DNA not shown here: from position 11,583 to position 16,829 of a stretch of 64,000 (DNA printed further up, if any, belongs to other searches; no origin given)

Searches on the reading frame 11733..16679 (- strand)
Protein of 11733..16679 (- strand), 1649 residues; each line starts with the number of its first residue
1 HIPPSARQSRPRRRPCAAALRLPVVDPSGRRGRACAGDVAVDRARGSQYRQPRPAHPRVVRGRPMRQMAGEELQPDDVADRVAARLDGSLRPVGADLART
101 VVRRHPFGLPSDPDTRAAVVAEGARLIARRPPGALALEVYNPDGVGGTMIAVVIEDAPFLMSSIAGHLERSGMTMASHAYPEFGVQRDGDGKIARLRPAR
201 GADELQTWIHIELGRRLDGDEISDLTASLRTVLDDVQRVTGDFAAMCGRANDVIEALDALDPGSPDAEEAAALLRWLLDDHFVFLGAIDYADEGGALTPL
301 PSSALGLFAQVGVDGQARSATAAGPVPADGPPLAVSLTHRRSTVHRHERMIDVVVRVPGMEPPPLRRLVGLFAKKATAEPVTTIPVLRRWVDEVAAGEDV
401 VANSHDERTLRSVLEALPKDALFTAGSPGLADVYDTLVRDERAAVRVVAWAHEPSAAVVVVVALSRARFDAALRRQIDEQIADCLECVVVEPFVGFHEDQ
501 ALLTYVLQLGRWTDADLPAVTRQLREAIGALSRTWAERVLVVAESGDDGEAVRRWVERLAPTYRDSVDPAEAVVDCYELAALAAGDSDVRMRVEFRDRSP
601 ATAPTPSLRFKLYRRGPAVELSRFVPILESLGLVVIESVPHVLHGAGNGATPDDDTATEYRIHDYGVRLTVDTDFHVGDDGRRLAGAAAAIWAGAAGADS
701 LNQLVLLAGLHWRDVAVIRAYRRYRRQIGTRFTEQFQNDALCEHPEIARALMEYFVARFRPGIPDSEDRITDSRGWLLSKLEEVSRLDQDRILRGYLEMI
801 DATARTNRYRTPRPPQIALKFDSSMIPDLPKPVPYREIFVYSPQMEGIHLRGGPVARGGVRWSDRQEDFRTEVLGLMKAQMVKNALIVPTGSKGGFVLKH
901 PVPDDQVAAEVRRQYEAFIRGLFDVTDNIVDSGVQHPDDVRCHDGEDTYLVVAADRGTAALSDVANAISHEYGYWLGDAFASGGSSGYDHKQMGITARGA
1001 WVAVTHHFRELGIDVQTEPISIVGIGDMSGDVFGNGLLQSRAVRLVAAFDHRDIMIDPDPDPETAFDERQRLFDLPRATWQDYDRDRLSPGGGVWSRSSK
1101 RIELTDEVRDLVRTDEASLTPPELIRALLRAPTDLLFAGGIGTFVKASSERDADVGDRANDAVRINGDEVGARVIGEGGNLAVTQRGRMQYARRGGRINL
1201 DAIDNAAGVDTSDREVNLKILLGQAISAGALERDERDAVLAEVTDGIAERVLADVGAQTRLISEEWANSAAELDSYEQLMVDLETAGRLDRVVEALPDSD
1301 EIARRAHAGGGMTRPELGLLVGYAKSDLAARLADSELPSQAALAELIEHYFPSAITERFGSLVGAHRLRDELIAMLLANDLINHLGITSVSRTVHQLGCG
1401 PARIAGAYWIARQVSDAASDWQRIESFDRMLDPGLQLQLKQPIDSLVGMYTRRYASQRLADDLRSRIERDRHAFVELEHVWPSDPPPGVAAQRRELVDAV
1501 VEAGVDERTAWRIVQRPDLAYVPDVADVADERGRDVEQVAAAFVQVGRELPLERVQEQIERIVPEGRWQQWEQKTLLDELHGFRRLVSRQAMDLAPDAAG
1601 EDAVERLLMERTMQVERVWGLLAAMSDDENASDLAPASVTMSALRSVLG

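Call 7: search_protein_families(library=pfam, proteins=[window:11733-16679:-], max_evalue=0.001)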
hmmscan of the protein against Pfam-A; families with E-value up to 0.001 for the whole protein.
window:11733-16679:- (1649 aa): 6 families
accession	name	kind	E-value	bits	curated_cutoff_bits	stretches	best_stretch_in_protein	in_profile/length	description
PF05088.18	Bac_GDH_CD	-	2.6e-229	762.2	22.8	1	779-1263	4-495/497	Bacterial NAD-glutamate dehydrogenase, catalytic domain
PF21074.2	GDH_C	-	6.4e-63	213.4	26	1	1310-1645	2-338/339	Glutamate dehydrogenase, C-terminal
PF21078.2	GDH_HM3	-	5.8e-24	84.4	24.6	1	698-761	3-66/66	Glutamate dehydrogenase, helical motif 3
PF21075.3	GDH_ACT1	-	6.6e-16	58.8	23.7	1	113-229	19-144/144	Glutamate dehydrogenase, ACT1 domain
PF21077.3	GDH_ACT3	-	8.6e-10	38.7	22.2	1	600-674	9-74/80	Glutamate dehydrogenase, ACT3 domain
PF21073.2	GDH_HM1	-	1.1e-09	38.5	21.2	1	384-435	1-52/60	Glutamate dehydrogenase, helical motif 1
